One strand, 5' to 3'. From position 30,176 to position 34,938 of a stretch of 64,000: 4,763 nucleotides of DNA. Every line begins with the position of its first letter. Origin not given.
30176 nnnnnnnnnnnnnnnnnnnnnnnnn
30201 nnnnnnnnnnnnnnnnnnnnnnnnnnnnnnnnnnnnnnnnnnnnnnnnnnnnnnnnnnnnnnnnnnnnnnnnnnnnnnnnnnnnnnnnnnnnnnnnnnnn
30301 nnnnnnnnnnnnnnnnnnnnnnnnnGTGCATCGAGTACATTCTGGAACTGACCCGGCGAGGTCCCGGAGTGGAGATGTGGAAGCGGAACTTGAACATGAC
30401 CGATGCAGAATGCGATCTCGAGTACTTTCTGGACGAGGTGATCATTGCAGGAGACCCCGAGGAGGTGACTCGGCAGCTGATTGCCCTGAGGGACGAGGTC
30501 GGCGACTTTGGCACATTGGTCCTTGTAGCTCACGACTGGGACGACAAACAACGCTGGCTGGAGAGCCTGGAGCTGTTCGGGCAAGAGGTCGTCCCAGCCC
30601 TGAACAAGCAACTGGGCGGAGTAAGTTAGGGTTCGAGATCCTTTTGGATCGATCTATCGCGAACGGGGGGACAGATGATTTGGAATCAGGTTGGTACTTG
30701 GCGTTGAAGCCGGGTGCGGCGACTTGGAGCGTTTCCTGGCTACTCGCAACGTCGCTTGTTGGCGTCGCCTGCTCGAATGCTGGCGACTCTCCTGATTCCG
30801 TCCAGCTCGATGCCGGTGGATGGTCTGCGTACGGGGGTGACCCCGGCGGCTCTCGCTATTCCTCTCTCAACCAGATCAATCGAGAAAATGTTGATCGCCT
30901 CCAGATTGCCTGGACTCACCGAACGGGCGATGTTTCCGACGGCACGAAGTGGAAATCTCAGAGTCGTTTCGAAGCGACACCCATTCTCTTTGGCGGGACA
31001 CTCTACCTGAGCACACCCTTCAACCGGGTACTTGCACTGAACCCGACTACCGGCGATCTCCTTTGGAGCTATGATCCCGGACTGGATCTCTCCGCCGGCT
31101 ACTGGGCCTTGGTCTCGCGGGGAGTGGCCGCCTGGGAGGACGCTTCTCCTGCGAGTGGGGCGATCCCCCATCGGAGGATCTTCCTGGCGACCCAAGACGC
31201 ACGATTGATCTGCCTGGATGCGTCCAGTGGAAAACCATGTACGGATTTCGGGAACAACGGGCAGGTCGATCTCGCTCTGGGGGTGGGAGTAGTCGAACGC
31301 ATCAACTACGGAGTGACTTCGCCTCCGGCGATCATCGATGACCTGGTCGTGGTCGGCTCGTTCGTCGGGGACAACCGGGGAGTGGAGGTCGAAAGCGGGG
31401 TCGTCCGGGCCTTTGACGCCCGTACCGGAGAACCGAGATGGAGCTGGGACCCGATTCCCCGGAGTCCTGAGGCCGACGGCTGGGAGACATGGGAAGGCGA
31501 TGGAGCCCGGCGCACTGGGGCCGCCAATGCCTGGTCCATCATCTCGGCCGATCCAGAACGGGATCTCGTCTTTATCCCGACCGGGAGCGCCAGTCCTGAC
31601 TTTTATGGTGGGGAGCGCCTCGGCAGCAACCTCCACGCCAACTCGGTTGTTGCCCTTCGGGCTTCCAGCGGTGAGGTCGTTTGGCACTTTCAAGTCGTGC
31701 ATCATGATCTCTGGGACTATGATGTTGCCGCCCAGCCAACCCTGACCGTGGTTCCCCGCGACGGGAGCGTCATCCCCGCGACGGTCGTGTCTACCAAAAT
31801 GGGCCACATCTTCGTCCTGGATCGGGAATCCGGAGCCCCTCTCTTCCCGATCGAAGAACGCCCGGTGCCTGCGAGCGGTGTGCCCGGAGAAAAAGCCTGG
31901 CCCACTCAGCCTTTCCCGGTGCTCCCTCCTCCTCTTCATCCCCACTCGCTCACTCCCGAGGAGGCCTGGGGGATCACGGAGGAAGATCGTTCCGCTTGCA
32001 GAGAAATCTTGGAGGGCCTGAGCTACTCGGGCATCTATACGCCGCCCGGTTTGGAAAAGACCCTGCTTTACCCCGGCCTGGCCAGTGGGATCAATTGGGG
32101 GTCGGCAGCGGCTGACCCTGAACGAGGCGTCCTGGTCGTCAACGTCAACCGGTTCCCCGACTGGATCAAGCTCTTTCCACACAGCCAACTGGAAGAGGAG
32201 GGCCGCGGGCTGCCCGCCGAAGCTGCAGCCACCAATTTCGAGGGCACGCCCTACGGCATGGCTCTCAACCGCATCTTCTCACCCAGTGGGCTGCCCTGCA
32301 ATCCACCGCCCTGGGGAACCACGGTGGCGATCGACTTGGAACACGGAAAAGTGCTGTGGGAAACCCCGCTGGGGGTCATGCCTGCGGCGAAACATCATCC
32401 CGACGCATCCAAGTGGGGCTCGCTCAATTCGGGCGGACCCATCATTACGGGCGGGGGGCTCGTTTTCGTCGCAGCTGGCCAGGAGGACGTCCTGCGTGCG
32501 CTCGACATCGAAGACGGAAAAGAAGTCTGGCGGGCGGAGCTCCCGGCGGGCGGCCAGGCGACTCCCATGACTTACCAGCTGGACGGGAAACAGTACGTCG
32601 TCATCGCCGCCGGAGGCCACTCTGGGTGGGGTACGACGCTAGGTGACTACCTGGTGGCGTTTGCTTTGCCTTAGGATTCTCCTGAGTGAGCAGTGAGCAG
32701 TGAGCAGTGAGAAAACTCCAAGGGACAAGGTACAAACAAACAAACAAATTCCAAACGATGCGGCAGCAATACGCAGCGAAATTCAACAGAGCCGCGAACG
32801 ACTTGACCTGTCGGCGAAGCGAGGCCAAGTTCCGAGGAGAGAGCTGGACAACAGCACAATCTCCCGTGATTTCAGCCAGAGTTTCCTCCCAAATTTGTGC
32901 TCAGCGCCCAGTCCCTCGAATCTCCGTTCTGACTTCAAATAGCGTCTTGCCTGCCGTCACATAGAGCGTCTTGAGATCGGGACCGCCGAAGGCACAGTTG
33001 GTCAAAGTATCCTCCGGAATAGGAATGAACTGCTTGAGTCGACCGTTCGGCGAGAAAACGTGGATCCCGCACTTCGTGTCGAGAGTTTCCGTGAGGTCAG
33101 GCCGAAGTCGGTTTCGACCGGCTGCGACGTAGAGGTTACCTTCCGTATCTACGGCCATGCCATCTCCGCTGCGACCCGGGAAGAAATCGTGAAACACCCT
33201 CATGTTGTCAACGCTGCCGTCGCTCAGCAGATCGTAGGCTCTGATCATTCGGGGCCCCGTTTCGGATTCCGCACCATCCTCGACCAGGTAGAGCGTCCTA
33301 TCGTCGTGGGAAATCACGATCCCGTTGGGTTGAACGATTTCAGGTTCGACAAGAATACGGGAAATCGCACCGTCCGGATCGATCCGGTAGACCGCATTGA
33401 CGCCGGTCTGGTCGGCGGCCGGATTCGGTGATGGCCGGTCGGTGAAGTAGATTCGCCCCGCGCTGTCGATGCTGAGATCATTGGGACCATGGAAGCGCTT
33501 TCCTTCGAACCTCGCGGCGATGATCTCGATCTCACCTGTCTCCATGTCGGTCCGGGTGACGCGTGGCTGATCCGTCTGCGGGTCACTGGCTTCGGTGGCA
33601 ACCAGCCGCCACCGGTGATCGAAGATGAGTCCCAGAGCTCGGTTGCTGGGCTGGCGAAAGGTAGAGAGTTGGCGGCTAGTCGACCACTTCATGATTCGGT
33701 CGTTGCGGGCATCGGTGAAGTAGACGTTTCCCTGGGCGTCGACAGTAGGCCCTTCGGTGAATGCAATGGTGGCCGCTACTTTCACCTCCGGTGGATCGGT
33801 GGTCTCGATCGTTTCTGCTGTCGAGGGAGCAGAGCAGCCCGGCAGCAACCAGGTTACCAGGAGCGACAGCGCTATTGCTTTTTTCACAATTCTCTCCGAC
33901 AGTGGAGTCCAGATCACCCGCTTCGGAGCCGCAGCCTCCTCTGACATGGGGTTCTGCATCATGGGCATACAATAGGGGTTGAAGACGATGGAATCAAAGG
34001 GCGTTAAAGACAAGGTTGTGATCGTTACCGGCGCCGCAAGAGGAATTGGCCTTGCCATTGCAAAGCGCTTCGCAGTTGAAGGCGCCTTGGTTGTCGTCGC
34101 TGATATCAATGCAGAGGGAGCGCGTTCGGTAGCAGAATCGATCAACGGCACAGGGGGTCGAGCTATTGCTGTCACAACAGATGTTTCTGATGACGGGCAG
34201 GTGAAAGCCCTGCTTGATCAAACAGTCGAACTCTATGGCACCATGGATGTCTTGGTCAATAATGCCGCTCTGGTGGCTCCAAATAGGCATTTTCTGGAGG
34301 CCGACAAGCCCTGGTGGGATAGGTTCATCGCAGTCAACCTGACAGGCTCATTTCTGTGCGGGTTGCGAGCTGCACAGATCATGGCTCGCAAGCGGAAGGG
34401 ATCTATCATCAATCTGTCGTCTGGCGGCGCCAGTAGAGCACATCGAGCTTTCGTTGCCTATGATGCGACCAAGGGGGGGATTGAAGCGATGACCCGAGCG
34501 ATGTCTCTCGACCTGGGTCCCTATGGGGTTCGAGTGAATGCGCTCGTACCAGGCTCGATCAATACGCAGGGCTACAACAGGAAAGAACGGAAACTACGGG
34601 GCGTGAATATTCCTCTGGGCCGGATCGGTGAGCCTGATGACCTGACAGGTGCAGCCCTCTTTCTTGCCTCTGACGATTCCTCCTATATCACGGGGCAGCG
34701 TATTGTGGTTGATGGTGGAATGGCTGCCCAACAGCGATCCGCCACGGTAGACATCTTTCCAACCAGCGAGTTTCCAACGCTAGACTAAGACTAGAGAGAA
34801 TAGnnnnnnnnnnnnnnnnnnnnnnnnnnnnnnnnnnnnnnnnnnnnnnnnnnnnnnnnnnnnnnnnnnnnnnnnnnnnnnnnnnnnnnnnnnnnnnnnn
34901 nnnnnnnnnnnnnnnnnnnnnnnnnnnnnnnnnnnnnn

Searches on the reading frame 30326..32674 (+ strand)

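Call 10: search_protein_families(library=pfam, proteins=[window:30326-32674:+], max_evalue=0.001)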
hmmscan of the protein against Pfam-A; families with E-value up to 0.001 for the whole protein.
window:30326-32674:+ (782 aa): 3 families
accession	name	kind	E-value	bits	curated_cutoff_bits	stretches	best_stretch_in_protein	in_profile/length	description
PF01011.28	PQQ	-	2.1e-227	757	26.7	1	166-758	1-595/595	Glucose/ethanol/alcohol dehydrogenase, beta-propeller domain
PF13360.13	PQQ_2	-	1.4e-20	74.4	27.6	2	667-764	6-83/233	Outer membrane protein assembly factor BamB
PF13570.13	Beta-prop_ACSF4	-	1e-05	25.6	133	0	437-505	234-294/329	Beta-alanine-activating enzyme, beta-propeller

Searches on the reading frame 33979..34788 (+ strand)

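Call 10: search_protein_families(library=pfam, proteins=[window:33979-34788:+], max_evalue=0.001)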
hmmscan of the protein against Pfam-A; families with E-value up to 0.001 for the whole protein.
window:33979-34788:+ (269 aa): 4 families
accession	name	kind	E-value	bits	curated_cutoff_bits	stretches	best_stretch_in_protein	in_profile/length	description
PF13561.12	adh_short_C2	-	4.9e-65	219.8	27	1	18-248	1-235/236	Enoyl-(Acyl carrier protein) reductase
PF00106.31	adh_short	-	4.1e-53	180.2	26.6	1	12-201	1-189/195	short chain dehydrogenase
PF08659.16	KR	-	2.5e-07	31.2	22.6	1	14-174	3-162/180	KR domain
PF23441.1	SDR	-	0.00078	19.3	27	0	88-201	90-201/258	SDR-like rossmann domain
